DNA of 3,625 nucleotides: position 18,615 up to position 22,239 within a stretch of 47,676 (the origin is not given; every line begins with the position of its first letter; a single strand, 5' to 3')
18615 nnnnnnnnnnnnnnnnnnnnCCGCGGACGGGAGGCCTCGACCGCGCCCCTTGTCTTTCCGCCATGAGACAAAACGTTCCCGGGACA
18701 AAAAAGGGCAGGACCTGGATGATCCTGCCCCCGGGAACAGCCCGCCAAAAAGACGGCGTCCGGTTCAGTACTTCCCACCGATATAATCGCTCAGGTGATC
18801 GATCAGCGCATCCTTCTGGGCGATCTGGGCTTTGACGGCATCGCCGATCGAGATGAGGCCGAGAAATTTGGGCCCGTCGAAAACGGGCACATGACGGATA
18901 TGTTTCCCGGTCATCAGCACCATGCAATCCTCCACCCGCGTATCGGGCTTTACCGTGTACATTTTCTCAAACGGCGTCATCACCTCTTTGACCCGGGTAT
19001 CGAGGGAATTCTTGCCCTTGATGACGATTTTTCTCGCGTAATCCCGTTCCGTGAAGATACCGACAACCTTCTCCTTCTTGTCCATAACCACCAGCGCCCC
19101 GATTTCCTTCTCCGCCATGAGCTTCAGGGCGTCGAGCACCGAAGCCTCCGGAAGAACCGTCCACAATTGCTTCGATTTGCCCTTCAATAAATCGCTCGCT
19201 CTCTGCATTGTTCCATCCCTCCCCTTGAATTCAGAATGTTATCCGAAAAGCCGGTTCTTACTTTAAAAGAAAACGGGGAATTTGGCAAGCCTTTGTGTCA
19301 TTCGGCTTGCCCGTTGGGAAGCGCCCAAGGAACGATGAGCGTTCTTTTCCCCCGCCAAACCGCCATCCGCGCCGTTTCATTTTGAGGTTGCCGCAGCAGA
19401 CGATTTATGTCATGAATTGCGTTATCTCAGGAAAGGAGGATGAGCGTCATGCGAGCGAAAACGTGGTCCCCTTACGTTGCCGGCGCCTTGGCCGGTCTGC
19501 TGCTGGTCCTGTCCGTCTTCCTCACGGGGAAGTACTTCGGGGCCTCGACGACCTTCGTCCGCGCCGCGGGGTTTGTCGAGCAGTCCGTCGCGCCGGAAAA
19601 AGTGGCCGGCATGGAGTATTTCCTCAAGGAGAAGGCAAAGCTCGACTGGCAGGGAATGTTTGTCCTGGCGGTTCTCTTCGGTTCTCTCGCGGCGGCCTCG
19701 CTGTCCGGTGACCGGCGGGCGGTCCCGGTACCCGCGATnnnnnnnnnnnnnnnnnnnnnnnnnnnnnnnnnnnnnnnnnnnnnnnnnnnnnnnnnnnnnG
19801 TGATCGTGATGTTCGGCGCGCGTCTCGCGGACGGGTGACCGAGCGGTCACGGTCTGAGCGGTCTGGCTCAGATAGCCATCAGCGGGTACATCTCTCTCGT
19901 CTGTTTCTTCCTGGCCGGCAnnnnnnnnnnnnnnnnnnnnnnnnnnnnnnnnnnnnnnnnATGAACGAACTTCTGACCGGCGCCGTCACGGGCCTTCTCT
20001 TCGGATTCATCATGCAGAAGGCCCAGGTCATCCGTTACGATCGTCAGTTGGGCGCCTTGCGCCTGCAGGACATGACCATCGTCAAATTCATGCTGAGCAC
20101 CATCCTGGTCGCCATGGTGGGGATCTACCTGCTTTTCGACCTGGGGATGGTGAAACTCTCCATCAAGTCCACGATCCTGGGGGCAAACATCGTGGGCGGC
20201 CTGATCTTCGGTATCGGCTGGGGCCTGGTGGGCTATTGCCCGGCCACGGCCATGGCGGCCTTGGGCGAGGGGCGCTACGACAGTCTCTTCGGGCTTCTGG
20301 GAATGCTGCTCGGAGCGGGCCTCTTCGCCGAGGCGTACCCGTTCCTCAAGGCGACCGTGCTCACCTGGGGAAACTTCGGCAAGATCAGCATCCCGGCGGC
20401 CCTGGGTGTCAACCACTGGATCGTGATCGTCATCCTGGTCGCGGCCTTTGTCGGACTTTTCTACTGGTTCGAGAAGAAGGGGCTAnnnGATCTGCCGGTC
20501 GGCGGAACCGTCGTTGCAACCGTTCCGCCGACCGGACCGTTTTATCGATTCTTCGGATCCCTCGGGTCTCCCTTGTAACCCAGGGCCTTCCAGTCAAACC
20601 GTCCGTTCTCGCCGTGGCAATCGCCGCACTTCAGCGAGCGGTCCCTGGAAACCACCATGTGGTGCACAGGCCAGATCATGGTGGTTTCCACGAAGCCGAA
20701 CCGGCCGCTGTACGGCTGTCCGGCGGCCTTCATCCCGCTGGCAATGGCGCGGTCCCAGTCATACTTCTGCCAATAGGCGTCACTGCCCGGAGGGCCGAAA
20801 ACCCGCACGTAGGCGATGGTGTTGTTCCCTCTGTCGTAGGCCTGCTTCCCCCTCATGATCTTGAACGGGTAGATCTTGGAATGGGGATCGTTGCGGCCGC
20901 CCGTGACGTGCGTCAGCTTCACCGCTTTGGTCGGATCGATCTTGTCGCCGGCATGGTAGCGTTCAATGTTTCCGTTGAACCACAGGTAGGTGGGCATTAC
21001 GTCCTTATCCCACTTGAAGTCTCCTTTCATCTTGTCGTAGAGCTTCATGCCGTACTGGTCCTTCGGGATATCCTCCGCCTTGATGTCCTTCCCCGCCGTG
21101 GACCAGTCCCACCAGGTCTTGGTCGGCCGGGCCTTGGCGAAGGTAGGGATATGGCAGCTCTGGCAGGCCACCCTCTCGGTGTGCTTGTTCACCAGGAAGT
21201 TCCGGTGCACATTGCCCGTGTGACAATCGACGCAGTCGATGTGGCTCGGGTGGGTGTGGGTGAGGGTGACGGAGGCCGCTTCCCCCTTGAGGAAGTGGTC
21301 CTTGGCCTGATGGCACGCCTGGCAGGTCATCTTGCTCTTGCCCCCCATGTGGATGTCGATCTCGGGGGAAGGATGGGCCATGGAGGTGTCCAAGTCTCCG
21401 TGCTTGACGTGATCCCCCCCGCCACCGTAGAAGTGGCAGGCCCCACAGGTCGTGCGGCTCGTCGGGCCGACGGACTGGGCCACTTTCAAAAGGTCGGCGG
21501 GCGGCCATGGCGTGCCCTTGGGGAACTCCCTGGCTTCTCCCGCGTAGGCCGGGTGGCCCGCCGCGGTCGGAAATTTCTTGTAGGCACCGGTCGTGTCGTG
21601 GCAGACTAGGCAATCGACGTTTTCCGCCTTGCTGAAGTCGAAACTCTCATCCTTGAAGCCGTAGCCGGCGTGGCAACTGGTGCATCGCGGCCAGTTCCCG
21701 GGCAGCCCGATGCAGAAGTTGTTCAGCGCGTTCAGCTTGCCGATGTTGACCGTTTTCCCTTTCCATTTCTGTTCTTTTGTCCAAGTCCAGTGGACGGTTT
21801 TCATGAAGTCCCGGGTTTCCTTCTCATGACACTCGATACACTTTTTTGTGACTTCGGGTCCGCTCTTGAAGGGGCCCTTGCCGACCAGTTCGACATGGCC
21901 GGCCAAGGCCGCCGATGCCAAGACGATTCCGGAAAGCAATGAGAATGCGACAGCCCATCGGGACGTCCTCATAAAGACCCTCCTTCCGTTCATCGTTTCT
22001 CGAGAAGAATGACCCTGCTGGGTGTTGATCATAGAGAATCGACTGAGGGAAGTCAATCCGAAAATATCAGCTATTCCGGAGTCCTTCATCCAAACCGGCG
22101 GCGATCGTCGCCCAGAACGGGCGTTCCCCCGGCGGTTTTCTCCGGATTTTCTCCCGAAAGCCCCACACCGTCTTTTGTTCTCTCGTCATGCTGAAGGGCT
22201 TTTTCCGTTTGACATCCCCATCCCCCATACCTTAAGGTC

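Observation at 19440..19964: In-frame UGA on the conserved pathway cysteine of a YeeE/YedE sulfur-transporter subunit: candidate selenocysteine-containing membrane transporter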

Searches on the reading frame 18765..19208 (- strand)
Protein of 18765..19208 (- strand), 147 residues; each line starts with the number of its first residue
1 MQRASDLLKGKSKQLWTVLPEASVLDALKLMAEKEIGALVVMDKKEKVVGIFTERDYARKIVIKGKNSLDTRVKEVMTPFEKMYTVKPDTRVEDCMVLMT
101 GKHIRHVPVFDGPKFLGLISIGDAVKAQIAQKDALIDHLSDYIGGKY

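Call 63: search_protein_families(library=ncbifam, proteins=[window:18765-19208:-], max_evalue=0.00001)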
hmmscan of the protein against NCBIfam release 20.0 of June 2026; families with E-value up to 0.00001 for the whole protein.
window:18765-19208:- (147 aa): 18 families
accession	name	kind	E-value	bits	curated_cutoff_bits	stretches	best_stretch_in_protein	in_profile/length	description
TIGR00393.1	kpsF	subfamily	2.4e-16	60.1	203.7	1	3-119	156-267/268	KpsF/GutQ family sugar-phosphate isomerase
NF008141.0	PRK10892.1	equivalog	5.5e-14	52.2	505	1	3-128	205-326/328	arabinose-5-phosphate isomerase KdsD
TIGR01302.1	IMP_dehydrog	equivalog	3.7e-12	45.8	481.5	1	15-132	90-204/450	IMP dehydrogenase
NF041552.1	TF_PrdR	equivalog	3.2e-11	42.3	795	1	13-130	14-127/577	sigma-54 dependent transcriptional regulator PrdR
NF008581.0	PRK11543.1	equivalog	3.5e-11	42.7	481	1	12-129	206-320/321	arabinose-5-phosphate isomerase GutQ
NF011442.0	PRK14869.1-4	equivalog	1.1e-10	40.6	400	0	16-64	81-129/543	putative manganese-dependent inorganic diphosphatase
NF011443.0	PRK14869.1-5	equivalog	3.8e-10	38.8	335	0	13-62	77-126/546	putative manganese-dependent inorganic diphosphatase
NF011440.0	PRK14869.1-2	equivalog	1.1e-09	37.4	746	0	17-64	79-126/541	putative manganese-dependent inorganic diphosphatase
NF011447.0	PRK14869.2-3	equivalog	1.2e-09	37.3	522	1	11-62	74-125/540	putative manganese-dependent inorganic diphosphatase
NF005493.0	PRK07107.1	equivalog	2.5e-08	32.9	585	1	18-143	110-233/502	IMP dehydrogenase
NF053603.1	HhpR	exception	2.9e-08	33.3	520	0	14-74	70-130/282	CBS domain-containing high hydrostatic pressure regulator HhpR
NF011449.0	PRK14869.2-5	equivalog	4.5e-08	32.6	411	0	4-71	69-130/451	putative manganese-dependent inorganic diphosphatase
NF041630.1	CBS_CbpB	equivalog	1.1e-07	31.8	125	0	66-140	4-79/143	cyclic-di-AMP-binding protein CbpB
NF005869.0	PRK07807.1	equivalog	2.8e-07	29.9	549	1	17-131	101-207/479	GuaB1 family IMP dehydrogenase-related protein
NF053704.1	TransRegCcpNBacil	equivalog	4.4e-07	29.5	260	1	19-130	88-199/208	transcriptional regulator CcpN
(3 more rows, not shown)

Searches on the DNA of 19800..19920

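Call 69: search_rna_families(source=window, start=19800, end=19920, threshold=evalue, max_evalue=10)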
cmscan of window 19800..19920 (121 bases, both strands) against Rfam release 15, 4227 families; matches with E-value up to 10: 1.
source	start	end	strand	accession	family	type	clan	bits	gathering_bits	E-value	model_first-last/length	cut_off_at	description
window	19800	19862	+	RF00012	U3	Gene; snRNA; snoRNA; CD-box;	CL00100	12.5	34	0.46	151-219/219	5'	Small nucleolar RNA U3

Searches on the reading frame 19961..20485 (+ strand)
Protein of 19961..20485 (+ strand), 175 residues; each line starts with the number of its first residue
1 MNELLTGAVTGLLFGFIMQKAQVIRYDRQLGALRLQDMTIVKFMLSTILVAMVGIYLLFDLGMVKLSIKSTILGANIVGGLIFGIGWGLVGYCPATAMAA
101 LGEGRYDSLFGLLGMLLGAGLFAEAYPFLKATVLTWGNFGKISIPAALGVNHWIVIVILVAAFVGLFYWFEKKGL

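Call 7: search_protein_families(library=pfam, proteins=[window:19961-20485:+], max_evalue=0.01)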
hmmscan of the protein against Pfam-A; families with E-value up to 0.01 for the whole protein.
seq(175 aa): 2 families
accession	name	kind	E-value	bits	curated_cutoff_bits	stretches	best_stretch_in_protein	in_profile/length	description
PF04143.19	Sulf_transp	-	2e-16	60.9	27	1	36-169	17-150/310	Sulphur transport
PF20398.3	DUF6691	-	5.1e-08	33.7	27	1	5-122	4-130/142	Family of unknown function (DUF6691)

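Call 8: search_protein_families(library=ncbifam, proteins=[window:19961-20485:+], max_evalue=0.01)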
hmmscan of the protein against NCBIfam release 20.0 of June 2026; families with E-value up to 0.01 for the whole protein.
seq(175 aa): 4 families
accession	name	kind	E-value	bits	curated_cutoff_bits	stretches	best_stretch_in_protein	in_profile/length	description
NF052577.1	ThSTportTsuASprch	equivalog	3.3e-12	46.4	400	1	5-171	3-180/330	thiosulfate transporter TsuA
NF041049.1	thio_trans_TsuA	exception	1.4e-09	37.6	645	1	2-164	2-164/348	thiosulfate utilization transporter TsuA/YeeE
NF033796.1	selen_YedE_FdhT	exception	2.1e-08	33.7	350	1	4-172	216-381/387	selenium metabolism membrane protein YedE/FdhT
TIGR04112.1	seleno_YedE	equivalog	4.1e-08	32.8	200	1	7-148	188-329/337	YedE family putative selenium transporter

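Call 30: search_solved_structures(query=window:19961-20485:+, max_evalue=1, show_alignments=2)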
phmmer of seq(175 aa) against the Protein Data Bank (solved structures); distinct sequences matched with E-value up to 1: 4.
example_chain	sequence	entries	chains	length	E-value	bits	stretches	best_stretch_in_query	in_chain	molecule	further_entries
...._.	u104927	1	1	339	3.6e-07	33.6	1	5-124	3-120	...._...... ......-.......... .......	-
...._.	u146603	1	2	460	9.6e-07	32.2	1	5-124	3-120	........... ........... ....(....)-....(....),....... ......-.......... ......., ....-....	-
8k1r_B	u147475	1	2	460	9.6e-07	32.2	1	5-124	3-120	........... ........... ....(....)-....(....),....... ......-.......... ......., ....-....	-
6lep_A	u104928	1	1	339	9.9e-06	28.9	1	5-124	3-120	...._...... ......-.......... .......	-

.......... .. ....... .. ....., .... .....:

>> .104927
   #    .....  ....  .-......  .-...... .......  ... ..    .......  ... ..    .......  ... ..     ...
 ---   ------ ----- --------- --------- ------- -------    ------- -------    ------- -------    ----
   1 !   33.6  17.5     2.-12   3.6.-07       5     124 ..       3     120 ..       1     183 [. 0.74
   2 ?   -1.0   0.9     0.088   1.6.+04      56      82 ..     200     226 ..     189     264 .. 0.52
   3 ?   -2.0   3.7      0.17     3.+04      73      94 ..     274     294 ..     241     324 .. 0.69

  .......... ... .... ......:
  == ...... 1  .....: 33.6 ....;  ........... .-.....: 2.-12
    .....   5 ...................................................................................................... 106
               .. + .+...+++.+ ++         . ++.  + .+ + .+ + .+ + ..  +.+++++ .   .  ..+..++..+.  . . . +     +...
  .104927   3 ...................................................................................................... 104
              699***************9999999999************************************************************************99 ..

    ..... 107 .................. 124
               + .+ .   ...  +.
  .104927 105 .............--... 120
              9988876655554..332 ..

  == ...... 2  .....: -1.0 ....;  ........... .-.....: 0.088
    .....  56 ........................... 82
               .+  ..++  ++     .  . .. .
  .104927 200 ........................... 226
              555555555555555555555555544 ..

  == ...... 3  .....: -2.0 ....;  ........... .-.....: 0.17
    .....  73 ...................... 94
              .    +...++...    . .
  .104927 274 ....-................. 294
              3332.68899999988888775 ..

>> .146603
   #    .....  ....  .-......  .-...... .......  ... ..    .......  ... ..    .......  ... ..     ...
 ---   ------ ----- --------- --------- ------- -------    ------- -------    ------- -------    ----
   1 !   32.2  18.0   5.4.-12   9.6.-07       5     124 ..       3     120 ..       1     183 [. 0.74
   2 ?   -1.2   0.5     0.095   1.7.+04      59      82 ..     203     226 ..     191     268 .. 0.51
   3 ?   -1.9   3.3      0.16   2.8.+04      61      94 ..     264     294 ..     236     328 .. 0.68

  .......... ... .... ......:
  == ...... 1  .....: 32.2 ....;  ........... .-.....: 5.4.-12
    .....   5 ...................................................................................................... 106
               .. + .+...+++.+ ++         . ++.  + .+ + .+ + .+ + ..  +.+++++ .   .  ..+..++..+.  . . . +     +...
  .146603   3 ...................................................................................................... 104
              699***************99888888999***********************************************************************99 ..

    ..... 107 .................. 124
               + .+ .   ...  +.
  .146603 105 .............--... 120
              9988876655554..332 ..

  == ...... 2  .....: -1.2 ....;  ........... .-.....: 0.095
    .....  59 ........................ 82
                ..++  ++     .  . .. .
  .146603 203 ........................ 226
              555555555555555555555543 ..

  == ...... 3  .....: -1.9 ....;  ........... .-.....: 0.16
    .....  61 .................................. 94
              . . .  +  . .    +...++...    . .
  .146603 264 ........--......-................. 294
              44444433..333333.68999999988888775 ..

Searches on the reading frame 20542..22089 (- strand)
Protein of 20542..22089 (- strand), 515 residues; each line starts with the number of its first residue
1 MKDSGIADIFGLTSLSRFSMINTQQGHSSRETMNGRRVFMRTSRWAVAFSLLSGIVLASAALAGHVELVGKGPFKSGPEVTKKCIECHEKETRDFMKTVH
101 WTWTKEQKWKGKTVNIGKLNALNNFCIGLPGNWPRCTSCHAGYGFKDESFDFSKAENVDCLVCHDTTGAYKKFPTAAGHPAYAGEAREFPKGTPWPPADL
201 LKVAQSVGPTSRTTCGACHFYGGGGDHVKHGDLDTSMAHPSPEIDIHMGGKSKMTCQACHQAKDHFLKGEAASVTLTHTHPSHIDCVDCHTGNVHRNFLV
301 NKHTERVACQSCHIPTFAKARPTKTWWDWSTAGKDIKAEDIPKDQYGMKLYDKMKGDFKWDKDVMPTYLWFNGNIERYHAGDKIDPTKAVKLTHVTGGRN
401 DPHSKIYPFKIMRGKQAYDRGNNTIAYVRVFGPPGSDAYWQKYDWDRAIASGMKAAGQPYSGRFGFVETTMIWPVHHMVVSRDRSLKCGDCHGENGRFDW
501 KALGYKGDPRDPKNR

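Call 63: search_protein_families(library=ncbifam, proteins=[window:20542-22089:-], max_evalue=0.00001)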
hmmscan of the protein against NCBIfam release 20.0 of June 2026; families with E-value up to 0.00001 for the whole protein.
window:20542-22089:- (515 aa): 5 families
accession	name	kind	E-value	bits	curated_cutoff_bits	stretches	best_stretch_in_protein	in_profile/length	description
TIGR04315.1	octaheme_Shew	subfamily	2.7e-181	603.4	375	1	69-505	8-440/440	tetrathionate reductase family octaheme c-type cytochrome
TIGR03508.1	decahem_SO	subfamily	2.3e-09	37.1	192.2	0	204-316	26-127/258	DmsE family decaheme c-type cytochrome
TIGR04314.1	methano7heme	equivalog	5.9e-09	35.3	250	0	473-511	421-464/494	methanogenesis multiheme c-type cytochrome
NF041028.1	decahem_GSU2203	exception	1.5e-08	34.3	325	0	210-320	65-162/317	GSU2203 family decaheme c-type cytochrome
NF045713.1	CxxCH_16_HmcA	equivalog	8.4e-06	24.7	400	0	63-170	116-211/541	sulfate respiration complex hexadecaheme cytochrome HmcA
